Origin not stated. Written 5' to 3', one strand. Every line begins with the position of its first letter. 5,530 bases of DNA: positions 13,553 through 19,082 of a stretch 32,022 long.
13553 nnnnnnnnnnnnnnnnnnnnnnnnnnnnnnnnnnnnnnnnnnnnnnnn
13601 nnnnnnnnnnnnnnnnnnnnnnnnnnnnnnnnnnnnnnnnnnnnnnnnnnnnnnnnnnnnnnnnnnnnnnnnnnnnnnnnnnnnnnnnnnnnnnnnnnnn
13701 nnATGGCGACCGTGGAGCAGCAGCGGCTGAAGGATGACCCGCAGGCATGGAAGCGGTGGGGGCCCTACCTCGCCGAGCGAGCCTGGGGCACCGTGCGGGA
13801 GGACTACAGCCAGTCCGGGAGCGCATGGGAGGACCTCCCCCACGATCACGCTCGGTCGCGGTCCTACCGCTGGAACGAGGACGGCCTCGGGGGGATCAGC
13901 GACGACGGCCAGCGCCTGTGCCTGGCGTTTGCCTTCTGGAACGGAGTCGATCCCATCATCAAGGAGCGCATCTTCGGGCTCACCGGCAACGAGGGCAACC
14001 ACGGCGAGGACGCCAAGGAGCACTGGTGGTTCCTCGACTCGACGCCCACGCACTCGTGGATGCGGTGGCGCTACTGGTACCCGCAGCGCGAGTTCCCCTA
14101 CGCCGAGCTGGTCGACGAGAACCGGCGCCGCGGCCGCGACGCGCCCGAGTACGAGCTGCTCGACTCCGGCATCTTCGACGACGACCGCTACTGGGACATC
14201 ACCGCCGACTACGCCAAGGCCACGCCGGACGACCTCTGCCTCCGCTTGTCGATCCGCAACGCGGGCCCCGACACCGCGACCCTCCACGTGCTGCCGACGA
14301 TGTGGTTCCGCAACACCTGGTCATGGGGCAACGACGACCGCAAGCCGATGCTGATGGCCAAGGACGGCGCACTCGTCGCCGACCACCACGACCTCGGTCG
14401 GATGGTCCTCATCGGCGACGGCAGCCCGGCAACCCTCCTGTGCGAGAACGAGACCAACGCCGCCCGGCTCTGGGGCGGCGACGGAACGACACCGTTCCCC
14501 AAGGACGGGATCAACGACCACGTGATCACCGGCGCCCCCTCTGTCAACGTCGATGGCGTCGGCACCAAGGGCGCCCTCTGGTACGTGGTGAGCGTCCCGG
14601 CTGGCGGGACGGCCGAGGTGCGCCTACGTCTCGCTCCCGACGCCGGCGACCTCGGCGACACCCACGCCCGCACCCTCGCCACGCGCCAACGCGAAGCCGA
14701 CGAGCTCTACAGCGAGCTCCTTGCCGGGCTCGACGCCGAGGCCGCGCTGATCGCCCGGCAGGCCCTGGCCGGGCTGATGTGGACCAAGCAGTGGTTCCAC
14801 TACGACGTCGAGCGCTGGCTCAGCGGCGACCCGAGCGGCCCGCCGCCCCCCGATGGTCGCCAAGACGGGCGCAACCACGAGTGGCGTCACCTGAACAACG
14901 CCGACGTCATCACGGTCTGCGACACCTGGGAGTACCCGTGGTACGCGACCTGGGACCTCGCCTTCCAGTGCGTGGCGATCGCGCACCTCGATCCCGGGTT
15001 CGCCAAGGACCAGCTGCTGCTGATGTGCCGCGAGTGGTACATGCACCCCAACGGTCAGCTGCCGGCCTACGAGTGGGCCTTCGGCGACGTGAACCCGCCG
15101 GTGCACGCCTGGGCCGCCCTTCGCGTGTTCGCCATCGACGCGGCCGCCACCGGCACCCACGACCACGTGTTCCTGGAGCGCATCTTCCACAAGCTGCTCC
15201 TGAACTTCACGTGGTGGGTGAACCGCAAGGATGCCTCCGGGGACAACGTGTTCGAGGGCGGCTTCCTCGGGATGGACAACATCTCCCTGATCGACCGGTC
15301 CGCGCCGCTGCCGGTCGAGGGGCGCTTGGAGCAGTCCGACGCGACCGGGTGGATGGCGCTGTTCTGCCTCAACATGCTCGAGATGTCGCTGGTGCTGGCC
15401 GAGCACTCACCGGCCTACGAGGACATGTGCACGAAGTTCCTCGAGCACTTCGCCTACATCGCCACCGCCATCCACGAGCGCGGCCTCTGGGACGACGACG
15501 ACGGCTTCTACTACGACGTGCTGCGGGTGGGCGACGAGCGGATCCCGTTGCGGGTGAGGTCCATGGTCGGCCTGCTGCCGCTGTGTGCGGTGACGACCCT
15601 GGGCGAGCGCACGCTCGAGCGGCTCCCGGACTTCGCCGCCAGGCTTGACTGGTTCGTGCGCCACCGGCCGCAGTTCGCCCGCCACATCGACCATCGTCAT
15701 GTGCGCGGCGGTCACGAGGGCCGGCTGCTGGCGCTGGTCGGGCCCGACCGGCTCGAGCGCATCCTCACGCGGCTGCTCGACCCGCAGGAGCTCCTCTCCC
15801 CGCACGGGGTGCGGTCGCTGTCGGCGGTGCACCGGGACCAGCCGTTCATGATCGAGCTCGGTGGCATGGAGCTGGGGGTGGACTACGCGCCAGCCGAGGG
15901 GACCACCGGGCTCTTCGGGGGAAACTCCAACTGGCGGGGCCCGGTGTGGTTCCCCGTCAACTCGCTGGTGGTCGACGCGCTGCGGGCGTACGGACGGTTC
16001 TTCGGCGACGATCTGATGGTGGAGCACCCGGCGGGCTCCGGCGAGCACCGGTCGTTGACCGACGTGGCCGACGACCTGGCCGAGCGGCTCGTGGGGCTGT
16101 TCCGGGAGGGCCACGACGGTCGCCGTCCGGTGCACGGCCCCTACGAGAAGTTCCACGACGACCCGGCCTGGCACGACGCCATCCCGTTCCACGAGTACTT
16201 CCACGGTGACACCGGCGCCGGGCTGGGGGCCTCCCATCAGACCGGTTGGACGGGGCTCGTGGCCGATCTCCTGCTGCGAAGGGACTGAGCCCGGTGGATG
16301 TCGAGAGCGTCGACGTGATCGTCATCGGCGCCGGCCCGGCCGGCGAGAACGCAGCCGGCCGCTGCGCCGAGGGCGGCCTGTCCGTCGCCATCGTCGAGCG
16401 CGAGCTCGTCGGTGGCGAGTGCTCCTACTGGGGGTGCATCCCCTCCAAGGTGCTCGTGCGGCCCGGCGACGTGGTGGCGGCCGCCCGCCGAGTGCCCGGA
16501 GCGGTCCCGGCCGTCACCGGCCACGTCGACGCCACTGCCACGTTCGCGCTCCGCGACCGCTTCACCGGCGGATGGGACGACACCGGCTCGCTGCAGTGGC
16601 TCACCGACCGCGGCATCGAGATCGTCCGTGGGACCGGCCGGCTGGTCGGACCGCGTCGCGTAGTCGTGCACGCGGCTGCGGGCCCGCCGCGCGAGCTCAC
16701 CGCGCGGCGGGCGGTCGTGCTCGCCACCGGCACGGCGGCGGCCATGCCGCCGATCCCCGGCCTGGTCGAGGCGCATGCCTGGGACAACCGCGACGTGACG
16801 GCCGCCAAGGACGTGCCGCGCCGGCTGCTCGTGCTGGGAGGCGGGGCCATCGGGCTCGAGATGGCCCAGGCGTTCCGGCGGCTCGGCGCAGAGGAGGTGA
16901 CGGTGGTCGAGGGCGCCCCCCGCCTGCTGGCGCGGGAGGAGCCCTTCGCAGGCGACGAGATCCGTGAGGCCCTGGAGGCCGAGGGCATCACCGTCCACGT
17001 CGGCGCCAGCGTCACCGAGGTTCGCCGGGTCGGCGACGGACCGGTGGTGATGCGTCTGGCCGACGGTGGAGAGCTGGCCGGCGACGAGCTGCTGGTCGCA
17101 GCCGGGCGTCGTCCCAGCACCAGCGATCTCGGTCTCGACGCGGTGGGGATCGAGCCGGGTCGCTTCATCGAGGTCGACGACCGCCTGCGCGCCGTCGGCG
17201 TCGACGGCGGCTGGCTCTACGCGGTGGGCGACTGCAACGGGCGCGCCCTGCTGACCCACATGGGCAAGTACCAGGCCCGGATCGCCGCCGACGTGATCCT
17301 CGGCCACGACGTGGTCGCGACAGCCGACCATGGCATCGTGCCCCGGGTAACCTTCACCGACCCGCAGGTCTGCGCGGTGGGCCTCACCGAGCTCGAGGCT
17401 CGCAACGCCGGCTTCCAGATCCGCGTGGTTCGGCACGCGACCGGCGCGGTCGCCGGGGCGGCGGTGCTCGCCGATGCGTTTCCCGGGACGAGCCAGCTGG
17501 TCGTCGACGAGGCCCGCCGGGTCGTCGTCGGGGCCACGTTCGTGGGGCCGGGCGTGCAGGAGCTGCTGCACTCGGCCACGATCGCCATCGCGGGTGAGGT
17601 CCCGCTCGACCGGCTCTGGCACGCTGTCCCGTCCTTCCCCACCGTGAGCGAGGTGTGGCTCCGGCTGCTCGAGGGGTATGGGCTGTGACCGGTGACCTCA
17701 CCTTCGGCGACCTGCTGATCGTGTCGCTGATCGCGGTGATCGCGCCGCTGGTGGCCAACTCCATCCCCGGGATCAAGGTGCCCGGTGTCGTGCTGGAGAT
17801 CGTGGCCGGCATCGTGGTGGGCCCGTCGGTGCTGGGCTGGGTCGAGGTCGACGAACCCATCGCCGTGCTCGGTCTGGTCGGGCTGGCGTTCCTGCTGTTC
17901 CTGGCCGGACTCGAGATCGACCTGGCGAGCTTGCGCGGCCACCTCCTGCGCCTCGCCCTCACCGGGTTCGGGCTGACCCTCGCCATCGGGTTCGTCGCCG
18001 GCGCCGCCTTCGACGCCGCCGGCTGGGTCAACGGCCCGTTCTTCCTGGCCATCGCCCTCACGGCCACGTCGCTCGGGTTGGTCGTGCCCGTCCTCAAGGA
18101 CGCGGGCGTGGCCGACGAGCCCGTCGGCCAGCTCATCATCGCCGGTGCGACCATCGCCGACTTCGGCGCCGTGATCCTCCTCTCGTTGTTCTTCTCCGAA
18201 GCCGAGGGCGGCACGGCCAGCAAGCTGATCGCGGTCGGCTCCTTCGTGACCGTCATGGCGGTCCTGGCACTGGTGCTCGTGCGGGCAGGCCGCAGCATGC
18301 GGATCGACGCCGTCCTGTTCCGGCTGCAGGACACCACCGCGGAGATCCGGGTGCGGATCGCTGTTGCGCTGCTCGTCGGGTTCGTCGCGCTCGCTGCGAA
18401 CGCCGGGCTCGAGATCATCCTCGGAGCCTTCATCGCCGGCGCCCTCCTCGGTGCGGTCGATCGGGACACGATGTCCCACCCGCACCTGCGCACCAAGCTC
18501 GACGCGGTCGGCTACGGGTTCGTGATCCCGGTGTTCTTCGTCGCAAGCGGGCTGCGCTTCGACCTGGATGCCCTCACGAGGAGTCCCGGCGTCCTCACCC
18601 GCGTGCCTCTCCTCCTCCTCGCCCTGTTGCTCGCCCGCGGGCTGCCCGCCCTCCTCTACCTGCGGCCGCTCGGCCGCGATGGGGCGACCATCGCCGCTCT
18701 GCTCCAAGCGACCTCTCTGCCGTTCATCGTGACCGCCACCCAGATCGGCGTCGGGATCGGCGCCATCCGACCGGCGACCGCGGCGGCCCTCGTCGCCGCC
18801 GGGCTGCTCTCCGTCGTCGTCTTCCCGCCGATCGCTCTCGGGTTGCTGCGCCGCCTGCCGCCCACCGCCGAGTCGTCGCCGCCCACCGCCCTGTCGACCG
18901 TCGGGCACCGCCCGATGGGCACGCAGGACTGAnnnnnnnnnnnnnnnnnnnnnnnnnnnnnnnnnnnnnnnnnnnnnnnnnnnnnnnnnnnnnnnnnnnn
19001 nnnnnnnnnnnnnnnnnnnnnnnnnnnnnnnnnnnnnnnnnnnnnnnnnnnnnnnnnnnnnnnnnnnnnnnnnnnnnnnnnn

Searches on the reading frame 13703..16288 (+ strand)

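Call 27: search_protein_families(library=pfam, proteins=[window:13703-16288:+], max_evalue=0.001)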
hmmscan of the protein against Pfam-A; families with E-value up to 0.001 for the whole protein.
window:13703-16288:+ (861 aa): 2 families
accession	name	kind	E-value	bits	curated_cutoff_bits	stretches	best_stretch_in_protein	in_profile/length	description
PF22422.2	MGH1-like_GH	-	5.7e-27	95.7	27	2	411-629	1-249/356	Mannosylglycerate hydrolase MGH1-like glycoside hydrolase domain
PF03200.22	Glyco_hydro_63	-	7.6e-08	32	22.4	1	682-768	364-431/492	Glycosyl hydrolase family 63 C-terminal domain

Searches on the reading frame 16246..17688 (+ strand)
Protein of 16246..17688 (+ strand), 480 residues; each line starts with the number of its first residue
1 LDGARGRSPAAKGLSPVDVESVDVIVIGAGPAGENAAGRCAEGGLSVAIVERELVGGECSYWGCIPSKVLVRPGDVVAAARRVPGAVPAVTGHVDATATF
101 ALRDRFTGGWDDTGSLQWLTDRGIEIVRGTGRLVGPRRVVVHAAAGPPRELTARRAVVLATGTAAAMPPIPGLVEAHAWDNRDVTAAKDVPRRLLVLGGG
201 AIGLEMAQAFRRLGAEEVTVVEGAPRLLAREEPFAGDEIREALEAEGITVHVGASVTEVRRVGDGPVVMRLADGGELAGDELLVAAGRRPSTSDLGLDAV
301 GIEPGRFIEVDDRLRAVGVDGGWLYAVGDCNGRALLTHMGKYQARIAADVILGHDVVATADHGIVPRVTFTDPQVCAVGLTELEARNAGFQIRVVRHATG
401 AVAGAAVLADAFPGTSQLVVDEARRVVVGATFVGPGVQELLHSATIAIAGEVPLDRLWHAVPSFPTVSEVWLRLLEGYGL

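Call 27: search_protein_families(library=pfam, proteins=[window:16246-17688:+], max_evalue=0.001)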
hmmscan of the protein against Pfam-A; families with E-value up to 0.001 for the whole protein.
window:16246-17688:+ (480 aa): 12 families
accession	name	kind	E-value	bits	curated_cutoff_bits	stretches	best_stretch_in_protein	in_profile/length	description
PF07992.20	Pyr_redox_2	-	5.3e-54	184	26.1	1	23-339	2-286/291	Pyridine nucleotide-disulphide oxidoreductase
PF02852.28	Pyr_redox_dim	-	1.7e-19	70.5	25.3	1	365-471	1-106/110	Pyridine nucleotide-disulphide oxidoreductase, dimerisation domain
PF00070.33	Pyr_redox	-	2.1e-18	67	22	1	193-270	1-78/82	Pyridine nucleotide-disulphide oxidoreductase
PF03486.20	HI0933_like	-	9.5e-08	32.2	50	0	23-53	2-32/244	HI0933-like protein Rossmann domain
PF13738.12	Pyr_redox_3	-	1.4e-07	31.5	30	0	155-294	126-273/305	Pyridine nucleotide-disulphide oxidoreductase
PF01134.28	GIDA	-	3e-06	27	22.1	1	23-163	1-150/391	Glucose inhibited division protein A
PF00890.30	FAD_binding_2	-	2.3e-05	24.2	20.4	1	23-55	1-33/414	FAD binding domain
PF01946.23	Thi4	-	4.8e-05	23.2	26.2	1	19-72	15-70/235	Thi4 family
PF12831.13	FAD_oxidored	-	7.3e-05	22.7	27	1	23-60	1-39/416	FAD dependent oxidoreductase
PF13450.12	NAD_binding_8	-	9.9e-05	23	21.9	0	26-60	1-36/68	NAD(P)-binding Rossmann-like domain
PF02254.24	TrkA_N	-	0.00068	20.4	23.8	0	195-230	2-36/116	TrkA-N domain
PF02826.25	2-Hacid_dh_C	-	0.00071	19.4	25.1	0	173-243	17-89/178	D-isomer specific 2-hydroxyacid dehydrogenase, NAD binding domain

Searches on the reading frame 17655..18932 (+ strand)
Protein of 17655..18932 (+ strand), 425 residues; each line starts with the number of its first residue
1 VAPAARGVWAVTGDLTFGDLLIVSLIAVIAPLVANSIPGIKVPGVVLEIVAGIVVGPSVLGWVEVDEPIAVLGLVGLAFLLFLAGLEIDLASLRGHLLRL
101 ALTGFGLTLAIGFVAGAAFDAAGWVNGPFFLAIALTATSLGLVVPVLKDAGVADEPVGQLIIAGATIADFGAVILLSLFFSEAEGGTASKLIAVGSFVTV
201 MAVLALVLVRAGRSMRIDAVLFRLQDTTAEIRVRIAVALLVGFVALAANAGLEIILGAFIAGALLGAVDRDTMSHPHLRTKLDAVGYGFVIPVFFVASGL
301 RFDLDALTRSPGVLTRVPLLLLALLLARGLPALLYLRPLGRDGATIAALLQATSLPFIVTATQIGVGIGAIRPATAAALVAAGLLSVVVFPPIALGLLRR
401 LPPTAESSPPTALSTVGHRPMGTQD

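Call 27: search_protein_families(library=pfam, proteins=[window:17655-18932:+], max_evalue=0.001)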
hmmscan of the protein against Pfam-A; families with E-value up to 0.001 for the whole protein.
window:17655-18932:+ (425 aa): 1 family
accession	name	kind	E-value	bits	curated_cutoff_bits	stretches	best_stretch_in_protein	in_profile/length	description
PF00999.27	Na_H_Exchanger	-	1.9e-53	182.1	26.2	1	25-391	2-366/375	Sodium/hydrogen exchanger, transmembrane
